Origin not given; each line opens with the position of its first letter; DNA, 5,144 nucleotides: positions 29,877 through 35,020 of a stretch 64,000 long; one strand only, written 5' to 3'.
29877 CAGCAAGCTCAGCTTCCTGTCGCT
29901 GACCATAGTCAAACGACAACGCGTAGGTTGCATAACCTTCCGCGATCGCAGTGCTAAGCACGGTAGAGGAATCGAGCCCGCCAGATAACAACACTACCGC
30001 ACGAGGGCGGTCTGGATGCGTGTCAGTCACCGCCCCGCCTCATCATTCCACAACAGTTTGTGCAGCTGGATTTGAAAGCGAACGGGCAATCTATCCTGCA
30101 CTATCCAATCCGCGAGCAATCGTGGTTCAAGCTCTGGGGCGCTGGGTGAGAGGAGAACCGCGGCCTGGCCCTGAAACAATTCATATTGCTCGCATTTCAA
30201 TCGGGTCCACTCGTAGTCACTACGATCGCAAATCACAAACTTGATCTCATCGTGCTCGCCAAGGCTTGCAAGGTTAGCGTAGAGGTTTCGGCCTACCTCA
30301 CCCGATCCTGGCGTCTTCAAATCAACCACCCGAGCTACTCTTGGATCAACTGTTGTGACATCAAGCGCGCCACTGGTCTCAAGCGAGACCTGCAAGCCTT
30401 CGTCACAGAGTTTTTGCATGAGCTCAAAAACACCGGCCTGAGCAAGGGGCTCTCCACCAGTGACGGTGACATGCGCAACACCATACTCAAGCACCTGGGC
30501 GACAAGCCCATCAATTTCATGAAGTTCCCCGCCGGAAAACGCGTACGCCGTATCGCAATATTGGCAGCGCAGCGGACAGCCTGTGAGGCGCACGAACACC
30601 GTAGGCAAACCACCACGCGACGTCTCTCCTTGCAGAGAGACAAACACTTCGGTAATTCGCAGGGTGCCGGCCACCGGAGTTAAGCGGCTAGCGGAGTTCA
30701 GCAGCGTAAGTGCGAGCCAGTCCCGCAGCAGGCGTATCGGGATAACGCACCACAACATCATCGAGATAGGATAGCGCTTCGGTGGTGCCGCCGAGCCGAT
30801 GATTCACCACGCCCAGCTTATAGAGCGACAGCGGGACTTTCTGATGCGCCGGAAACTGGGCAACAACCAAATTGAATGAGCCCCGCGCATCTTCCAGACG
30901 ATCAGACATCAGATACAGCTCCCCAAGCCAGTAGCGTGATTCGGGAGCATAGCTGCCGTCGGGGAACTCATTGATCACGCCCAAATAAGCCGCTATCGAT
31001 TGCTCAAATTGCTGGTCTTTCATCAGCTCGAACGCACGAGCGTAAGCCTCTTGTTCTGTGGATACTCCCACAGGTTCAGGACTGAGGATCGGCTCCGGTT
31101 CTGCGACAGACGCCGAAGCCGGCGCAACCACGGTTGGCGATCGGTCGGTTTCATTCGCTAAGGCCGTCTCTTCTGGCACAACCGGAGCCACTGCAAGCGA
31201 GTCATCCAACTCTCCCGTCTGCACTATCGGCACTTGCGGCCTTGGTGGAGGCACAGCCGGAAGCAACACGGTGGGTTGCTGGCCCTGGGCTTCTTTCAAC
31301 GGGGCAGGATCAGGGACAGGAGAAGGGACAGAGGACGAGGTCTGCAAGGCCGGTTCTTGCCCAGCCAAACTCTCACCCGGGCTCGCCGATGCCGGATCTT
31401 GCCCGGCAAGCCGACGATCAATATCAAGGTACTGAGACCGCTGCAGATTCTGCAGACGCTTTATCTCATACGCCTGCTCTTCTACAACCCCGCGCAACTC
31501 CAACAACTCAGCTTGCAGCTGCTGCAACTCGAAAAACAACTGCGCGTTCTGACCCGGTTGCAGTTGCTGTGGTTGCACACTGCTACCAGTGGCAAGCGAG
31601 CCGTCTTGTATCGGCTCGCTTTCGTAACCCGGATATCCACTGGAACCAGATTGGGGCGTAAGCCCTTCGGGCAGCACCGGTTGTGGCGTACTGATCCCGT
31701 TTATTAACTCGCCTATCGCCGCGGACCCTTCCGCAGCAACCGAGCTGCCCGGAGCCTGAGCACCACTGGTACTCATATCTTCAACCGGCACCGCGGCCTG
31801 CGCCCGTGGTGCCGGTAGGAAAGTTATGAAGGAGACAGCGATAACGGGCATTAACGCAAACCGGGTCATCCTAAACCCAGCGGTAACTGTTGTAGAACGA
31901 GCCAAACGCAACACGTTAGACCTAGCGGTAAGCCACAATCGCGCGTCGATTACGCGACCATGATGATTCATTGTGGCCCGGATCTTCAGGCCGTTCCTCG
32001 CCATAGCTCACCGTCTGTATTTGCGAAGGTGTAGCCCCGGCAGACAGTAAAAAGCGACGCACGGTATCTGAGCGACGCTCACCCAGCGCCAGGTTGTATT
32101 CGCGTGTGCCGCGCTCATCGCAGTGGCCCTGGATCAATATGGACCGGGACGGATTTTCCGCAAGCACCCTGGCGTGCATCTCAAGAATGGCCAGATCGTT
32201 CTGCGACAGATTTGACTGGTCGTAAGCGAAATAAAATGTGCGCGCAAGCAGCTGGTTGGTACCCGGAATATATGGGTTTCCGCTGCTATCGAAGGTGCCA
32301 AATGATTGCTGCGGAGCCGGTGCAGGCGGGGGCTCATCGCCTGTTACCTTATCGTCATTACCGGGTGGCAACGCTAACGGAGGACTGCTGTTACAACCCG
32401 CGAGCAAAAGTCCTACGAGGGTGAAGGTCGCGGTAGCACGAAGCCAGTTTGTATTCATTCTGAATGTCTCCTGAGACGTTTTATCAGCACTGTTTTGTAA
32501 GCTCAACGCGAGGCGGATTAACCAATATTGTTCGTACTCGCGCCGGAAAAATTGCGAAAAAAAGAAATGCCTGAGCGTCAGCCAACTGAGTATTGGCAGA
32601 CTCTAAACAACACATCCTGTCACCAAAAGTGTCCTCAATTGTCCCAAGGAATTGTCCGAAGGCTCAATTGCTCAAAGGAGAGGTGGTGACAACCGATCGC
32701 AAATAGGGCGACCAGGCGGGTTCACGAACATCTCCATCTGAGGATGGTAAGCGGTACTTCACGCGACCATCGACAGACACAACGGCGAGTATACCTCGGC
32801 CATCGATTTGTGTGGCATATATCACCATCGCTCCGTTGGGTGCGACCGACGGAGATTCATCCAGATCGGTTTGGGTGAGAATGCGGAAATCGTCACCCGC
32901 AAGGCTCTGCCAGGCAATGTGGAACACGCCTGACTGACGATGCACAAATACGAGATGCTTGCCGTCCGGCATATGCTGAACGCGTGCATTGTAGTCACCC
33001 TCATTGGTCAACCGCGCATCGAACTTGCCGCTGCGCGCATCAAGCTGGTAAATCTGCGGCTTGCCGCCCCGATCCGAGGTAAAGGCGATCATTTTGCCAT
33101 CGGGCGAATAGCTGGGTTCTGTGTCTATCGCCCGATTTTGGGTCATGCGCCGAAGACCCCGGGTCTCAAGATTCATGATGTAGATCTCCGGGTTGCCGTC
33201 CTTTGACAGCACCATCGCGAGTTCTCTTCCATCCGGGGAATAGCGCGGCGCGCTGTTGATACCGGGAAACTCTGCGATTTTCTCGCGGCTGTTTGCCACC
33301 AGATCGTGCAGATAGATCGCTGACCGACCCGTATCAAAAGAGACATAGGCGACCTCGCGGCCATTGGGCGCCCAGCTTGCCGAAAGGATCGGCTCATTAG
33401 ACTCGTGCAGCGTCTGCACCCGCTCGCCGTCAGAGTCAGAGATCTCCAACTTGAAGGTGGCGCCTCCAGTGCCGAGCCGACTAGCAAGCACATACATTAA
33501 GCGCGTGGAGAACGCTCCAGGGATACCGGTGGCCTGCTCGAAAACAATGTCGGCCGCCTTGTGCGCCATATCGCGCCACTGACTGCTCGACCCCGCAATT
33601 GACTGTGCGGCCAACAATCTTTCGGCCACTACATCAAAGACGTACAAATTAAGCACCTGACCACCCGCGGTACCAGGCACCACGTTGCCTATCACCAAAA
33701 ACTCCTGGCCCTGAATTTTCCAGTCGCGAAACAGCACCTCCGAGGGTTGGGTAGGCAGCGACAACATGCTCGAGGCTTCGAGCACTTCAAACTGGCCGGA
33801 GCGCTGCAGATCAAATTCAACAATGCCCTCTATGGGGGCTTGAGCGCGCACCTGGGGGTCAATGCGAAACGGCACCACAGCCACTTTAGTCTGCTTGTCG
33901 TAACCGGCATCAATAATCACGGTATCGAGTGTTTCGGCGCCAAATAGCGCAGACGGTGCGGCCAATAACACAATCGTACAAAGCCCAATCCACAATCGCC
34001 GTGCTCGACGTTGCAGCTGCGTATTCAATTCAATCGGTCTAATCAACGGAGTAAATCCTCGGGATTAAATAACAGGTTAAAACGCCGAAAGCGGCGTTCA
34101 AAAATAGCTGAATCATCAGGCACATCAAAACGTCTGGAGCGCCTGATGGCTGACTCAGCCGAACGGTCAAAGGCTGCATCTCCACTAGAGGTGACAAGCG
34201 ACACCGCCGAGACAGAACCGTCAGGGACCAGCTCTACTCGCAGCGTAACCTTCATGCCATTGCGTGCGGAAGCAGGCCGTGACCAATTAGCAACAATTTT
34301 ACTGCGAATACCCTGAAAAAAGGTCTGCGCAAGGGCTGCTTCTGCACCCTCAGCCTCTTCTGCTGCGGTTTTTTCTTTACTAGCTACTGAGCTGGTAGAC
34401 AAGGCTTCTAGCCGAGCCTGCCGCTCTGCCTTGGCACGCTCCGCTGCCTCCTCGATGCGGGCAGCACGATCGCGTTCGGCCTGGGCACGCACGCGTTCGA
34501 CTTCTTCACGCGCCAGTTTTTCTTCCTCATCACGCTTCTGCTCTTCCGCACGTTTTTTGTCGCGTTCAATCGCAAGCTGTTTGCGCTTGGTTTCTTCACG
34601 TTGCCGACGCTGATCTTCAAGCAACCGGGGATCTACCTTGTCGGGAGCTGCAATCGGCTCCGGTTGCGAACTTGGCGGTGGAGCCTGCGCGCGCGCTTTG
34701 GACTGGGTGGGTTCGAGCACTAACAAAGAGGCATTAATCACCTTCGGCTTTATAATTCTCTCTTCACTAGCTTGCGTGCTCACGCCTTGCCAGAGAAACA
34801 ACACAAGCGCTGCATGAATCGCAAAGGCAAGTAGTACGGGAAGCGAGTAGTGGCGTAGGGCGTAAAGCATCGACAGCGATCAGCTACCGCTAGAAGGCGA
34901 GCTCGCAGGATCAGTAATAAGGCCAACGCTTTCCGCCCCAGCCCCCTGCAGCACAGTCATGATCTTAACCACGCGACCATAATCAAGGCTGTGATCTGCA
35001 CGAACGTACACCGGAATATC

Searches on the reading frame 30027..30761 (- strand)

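Call 27: search_protein_families(library=pfam, max_evalue=0.000001, proteins=[window:30027-30761:-])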
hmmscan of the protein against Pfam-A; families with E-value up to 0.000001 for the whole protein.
window:30027-30761:- (244 aa): 1 family
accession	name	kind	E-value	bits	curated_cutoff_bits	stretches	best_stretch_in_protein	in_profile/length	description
PF04055.27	Radical_SAM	-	2.3e-11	44.6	29.5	1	60-133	5-88/166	Radical SAM superfamily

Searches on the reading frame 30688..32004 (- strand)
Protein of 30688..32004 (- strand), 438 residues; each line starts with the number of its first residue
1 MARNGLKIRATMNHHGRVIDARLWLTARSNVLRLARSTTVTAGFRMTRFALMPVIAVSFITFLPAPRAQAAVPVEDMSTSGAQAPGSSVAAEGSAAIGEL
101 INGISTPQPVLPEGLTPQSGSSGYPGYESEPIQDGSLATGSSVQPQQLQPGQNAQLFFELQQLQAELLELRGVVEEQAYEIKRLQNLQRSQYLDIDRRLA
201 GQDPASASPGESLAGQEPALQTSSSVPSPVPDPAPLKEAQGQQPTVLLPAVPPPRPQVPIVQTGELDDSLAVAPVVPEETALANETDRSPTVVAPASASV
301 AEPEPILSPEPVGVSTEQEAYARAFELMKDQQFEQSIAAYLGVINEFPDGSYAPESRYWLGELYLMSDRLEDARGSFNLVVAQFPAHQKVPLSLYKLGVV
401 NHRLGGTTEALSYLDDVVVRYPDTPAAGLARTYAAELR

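Call 27: search_protein_families(library=pfam, max_evalue=0.000001, proteins=[window:30688-32004:-])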
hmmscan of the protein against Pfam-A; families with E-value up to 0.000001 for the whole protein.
window:30688-32004:- (438 aa): 3 families
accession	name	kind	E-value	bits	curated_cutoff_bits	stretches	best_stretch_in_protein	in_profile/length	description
PF16331.10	TolA_bind_tri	-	1.4e-11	44.8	30.1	1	152-207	19-74/76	TolA binding protein trimerisation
PF13174.12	TPR_6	-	1.3e-10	41.6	26.3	0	393-424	2-33/33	Tetratricopeptide repeat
PF13432.12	TPR_16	-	3.6e-07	30.9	32.7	0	321-386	1-63/65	Tetratricopeptide repeat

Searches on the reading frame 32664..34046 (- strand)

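Call 27: search_protein_families(library=pfam, max_evalue=0.000001, proteins=[window:32664-34046:-])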
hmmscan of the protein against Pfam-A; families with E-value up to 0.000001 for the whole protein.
window:32664-34046:- (460 aa): 3 families
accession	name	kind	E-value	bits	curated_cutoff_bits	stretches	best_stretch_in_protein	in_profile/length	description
PF07676.18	PD40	-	2.7e-33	113.6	20.9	1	298-334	1-38/38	WD40-like Beta Propeller Repeat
PF04052.18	TolB_N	-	2e-19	70.1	22.4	1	43-143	3-104/106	TolB amino-terminal domain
PF25174.1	Beta-prop_THOC3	-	7.4e-08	32.2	305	0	190-327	16-151/272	THOC3 beta-propeller domain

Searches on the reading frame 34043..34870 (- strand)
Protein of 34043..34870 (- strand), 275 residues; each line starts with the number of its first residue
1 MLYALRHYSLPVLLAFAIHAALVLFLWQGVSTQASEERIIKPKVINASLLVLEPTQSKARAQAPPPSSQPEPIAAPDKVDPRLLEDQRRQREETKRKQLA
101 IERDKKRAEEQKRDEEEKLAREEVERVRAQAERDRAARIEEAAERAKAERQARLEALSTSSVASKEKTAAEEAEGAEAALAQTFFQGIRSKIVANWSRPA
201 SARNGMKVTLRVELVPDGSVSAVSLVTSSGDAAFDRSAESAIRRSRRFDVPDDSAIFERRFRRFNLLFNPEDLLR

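Call 27: search_protein_families(library=pfam, max_evalue=0.000001, proteins=[window:34043-34870:-])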
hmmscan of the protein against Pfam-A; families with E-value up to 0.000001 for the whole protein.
window:34043-34870:- (275 aa): 2 families
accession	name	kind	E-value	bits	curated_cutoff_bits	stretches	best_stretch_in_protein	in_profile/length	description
PF13103.11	TonB_2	-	1.9e-12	47.6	22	1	183-252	3-72/85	TonB C terminal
PF03544.19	TonB_C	-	9.4e-07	29.6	24.6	0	207-248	17-57/79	Gram-negative bacterial TonB protein C-terminal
